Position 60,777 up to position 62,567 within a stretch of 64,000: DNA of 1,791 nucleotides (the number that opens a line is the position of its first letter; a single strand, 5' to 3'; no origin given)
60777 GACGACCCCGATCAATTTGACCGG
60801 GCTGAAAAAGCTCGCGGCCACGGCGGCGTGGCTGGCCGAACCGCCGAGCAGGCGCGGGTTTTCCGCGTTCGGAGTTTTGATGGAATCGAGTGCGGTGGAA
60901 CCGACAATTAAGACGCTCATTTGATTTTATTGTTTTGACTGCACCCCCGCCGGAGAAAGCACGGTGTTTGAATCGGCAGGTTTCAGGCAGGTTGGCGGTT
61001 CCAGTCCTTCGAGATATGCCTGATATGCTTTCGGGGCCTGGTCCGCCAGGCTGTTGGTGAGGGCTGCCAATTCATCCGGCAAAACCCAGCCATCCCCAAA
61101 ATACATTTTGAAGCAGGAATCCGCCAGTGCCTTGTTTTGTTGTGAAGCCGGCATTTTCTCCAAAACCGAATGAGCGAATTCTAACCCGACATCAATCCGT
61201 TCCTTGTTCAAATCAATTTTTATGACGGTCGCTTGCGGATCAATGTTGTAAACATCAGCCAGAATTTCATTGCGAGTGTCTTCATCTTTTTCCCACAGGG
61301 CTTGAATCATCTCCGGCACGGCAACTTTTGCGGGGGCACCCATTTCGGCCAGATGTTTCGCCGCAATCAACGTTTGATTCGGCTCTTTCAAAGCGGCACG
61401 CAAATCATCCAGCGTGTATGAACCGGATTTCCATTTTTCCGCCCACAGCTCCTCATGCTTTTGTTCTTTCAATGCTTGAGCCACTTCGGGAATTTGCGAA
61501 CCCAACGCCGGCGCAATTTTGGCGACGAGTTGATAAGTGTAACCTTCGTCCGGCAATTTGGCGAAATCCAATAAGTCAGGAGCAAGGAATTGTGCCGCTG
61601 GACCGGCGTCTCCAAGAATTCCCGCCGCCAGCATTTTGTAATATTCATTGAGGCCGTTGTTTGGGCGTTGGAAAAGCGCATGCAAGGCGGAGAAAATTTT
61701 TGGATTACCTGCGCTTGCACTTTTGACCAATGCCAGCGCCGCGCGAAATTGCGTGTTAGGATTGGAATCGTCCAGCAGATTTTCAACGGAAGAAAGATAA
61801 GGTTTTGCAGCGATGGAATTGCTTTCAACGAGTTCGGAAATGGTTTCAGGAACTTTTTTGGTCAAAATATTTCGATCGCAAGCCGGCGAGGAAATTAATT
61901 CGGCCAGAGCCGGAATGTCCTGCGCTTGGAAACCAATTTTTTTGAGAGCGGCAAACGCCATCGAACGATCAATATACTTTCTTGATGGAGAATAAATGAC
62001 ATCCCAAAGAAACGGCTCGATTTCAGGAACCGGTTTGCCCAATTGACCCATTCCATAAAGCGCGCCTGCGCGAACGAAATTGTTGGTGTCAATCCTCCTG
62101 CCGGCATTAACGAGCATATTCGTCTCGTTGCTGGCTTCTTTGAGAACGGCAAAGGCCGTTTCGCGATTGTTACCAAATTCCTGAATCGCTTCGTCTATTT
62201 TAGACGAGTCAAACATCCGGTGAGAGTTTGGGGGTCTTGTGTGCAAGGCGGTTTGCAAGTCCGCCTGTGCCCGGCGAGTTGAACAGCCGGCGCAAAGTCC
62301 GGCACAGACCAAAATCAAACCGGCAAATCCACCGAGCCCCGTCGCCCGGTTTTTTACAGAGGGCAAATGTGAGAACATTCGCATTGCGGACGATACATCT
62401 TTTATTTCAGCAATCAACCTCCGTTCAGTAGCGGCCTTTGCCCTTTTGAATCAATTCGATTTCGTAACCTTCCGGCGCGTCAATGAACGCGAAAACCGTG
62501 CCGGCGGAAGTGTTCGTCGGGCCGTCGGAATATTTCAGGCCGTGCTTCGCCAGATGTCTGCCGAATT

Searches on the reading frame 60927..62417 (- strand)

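Call 75: search_protein_families(library=pfam, proteins=[window:60927-62417:-], max_evalue=0.001)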
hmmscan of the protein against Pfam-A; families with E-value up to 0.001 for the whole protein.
window:60927-62417:- (496 aa): 1 family
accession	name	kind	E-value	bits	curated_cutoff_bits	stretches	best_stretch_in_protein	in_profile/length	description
PF13646.12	HEAT_2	-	7e-08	33.1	27.7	0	212-253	37-75/88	HEAT repeats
